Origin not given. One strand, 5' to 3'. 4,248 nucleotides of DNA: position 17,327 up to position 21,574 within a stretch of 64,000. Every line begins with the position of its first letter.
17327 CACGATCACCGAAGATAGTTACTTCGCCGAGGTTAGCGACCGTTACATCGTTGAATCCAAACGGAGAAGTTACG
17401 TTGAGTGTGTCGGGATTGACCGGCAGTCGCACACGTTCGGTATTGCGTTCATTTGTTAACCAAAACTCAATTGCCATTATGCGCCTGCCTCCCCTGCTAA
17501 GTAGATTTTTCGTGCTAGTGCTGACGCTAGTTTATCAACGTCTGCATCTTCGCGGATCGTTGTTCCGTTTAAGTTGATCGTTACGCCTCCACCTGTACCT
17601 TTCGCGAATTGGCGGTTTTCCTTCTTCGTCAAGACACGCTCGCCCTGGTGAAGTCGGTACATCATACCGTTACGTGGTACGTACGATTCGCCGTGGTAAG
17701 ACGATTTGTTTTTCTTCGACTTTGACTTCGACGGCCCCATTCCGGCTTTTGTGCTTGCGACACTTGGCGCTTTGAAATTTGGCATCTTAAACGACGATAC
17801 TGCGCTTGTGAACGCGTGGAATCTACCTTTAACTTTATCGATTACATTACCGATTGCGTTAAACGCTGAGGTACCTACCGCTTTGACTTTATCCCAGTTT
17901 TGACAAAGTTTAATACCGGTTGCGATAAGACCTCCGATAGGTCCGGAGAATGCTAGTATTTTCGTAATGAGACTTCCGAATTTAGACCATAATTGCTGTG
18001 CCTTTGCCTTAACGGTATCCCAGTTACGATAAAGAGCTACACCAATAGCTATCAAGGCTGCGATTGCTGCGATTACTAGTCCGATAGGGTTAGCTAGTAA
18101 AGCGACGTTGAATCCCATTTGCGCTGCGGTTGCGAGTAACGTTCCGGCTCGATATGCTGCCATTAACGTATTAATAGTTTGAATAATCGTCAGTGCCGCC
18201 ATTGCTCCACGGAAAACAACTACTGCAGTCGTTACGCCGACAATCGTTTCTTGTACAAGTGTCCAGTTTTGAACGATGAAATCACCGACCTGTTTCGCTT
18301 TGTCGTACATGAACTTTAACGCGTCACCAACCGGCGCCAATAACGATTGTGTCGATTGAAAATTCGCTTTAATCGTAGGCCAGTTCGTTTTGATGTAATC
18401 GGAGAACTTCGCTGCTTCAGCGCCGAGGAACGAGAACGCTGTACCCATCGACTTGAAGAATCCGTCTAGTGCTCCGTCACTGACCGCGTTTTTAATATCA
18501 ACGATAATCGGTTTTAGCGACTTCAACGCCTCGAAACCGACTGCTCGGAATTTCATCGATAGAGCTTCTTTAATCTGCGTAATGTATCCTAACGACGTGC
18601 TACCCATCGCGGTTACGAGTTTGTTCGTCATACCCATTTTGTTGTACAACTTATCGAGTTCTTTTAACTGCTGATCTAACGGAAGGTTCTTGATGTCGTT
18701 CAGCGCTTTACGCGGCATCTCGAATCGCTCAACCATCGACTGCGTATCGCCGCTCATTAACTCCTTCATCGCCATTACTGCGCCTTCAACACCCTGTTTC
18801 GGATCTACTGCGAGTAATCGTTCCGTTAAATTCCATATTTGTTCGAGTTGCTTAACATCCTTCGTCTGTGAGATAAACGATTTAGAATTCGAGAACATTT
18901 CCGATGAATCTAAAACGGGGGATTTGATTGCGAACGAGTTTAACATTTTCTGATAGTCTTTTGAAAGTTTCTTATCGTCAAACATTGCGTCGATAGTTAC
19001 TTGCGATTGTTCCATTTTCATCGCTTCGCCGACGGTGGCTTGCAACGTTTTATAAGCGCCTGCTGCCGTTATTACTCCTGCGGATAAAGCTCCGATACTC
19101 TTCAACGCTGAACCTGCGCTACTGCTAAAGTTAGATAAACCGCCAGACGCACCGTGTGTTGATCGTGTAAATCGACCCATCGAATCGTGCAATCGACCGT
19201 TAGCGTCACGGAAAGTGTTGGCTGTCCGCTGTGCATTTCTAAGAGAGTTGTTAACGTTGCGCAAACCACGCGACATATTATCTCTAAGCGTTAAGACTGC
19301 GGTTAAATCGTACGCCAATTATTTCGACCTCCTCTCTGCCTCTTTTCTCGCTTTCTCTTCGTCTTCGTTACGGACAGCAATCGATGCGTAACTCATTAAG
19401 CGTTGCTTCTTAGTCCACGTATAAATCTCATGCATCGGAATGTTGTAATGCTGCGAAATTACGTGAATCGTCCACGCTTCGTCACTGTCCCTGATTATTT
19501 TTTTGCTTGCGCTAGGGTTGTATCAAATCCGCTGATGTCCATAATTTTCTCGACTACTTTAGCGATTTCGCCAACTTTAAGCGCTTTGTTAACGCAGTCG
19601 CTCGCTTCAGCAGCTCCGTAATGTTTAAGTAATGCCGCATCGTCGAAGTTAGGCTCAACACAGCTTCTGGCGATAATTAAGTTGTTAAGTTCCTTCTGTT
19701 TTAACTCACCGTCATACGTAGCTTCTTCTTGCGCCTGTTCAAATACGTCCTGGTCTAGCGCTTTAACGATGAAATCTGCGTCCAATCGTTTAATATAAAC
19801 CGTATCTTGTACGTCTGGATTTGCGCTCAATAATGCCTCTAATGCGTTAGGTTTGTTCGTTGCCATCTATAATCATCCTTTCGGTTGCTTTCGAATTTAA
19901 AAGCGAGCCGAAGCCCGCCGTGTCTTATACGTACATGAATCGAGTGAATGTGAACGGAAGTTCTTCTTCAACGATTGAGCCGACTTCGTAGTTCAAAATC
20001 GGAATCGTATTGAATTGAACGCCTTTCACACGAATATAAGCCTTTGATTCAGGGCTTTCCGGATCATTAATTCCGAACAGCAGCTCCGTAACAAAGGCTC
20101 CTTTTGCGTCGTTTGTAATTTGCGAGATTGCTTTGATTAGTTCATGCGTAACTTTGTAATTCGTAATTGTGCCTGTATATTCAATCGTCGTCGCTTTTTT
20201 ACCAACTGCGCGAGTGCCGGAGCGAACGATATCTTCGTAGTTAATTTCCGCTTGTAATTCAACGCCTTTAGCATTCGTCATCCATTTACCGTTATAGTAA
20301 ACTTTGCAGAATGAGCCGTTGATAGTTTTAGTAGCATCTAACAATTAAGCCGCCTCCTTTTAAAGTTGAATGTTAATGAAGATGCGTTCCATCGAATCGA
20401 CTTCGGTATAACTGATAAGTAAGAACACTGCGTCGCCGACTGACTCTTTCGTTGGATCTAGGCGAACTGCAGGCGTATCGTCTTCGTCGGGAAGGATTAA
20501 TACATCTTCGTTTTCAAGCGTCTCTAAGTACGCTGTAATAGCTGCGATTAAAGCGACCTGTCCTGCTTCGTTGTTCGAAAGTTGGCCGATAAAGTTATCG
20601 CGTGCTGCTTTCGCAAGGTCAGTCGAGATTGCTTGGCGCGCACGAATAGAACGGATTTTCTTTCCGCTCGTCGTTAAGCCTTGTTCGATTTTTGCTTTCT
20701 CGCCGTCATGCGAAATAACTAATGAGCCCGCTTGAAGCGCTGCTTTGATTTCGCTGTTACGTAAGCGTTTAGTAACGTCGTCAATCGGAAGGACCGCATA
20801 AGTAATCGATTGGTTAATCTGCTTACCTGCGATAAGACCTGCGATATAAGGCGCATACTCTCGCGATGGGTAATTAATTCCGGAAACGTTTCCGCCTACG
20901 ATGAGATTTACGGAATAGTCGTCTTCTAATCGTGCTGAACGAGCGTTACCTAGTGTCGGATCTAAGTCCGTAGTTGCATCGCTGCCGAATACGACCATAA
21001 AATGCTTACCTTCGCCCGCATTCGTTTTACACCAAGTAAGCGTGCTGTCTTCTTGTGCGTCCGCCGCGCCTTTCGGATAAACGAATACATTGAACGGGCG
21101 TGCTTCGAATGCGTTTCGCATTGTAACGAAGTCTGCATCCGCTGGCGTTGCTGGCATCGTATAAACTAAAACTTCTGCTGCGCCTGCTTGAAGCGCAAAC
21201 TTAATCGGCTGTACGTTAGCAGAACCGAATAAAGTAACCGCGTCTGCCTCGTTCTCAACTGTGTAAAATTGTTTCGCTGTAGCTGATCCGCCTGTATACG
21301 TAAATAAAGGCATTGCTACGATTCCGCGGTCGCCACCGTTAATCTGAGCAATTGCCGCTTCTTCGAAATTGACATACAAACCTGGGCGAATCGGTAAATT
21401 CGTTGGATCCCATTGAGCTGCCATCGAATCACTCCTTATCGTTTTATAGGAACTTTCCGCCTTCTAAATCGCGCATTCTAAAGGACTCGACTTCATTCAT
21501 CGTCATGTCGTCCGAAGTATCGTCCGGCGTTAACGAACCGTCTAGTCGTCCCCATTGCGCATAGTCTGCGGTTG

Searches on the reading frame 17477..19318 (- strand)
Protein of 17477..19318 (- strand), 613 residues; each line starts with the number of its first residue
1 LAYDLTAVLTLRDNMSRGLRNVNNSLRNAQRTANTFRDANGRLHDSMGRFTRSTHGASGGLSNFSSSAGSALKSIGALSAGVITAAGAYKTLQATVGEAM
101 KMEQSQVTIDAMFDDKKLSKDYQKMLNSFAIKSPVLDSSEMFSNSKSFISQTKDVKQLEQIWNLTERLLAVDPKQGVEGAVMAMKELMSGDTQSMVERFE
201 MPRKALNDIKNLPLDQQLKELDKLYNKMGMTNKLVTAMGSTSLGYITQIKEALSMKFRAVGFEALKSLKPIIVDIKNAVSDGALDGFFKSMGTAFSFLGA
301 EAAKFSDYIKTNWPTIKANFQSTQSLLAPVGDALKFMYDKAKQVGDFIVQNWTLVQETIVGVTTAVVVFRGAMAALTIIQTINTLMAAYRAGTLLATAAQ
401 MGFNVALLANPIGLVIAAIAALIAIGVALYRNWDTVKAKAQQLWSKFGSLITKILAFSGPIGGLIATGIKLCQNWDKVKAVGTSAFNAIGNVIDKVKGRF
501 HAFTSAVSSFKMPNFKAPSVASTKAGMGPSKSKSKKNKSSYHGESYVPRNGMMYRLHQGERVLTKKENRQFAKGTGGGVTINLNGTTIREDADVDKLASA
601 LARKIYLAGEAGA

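Call 70: search_protein_families(library=phrogs, proteins=[window:17477-19318:-], max_evalue=0.00001)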
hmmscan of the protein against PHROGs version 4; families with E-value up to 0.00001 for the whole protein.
window:17477-19318:- (613 aa): 18 families
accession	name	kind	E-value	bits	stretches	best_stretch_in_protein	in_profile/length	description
phrog_58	-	tail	2.1e-26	93.7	1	13-496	186-761/1544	tail length tape measure protein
phrog_991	-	tail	5.4e-25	88.2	1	16-605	205-914/1966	tail length tape measure protein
phrog_1068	-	tail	8.2e-24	85.3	1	248-498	287-476/706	tail length tape measure protein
phrog_28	-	tail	6.3e-21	75.7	1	300-453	542-697/1228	tail length tape measure protein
phrog_5218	-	unknown function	2.1e-13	50.3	1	188-453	438-680/1599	-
phrog_1272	-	tail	1.9e-11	43.4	1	340-499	595-733/1606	tail length tape measure protein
phrog_17020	-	unknown function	1.1e-10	42.2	1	401-447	12-58/353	-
phrog_33570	-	unknown function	1.2e-10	41.6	1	541-610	613-682/686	-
phrog_1535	-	tail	2.1e-10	40.4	1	245-494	699-921/1152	tail length tape measure protein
phrog_7972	-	unknown function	9.5e-10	39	1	305-493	318-502/687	-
phrog_8462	-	tail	1.2e-09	38.5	1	355-505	250-407/672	tail length tape measure protein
phrog_3981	-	tail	5.6e-09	36.6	1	20-506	16-419/584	tail length tape measure protein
phrog_4200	-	tail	1.4e-08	34.7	1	343-493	163-280/732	tail length tape measure protein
phrog_3336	-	tail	2.3e-08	34.1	1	323-454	267-383/1051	tail length tape measure protein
phrog_9388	-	unknown function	2.6e-08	34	1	351-508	356-505/615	-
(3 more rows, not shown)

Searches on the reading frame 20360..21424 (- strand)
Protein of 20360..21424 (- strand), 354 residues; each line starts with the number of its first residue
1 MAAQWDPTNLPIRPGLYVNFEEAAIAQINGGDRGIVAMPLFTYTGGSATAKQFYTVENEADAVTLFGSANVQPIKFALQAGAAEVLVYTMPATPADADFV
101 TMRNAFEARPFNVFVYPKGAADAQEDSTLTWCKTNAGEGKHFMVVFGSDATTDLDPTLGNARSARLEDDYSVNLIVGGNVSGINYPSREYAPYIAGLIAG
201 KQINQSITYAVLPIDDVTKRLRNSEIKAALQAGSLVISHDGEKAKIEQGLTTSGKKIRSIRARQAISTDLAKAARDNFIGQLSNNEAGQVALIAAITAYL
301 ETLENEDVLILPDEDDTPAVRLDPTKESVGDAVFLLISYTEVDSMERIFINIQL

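Call 70: search_protein_families(library=phrogs, proteins=[window:20360-21424:-], max_evalue=0.00001)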
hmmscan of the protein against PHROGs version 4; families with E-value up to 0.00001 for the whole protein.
window:20360-21424:- (354 aa): 2 families
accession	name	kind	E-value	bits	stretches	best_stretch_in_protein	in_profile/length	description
phrog_279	-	tail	2.3e-54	186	2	96-353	216-481/489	tail sheath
phrog_1480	-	tail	2.7e-37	129.5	1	14-309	4-290/353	tail sheath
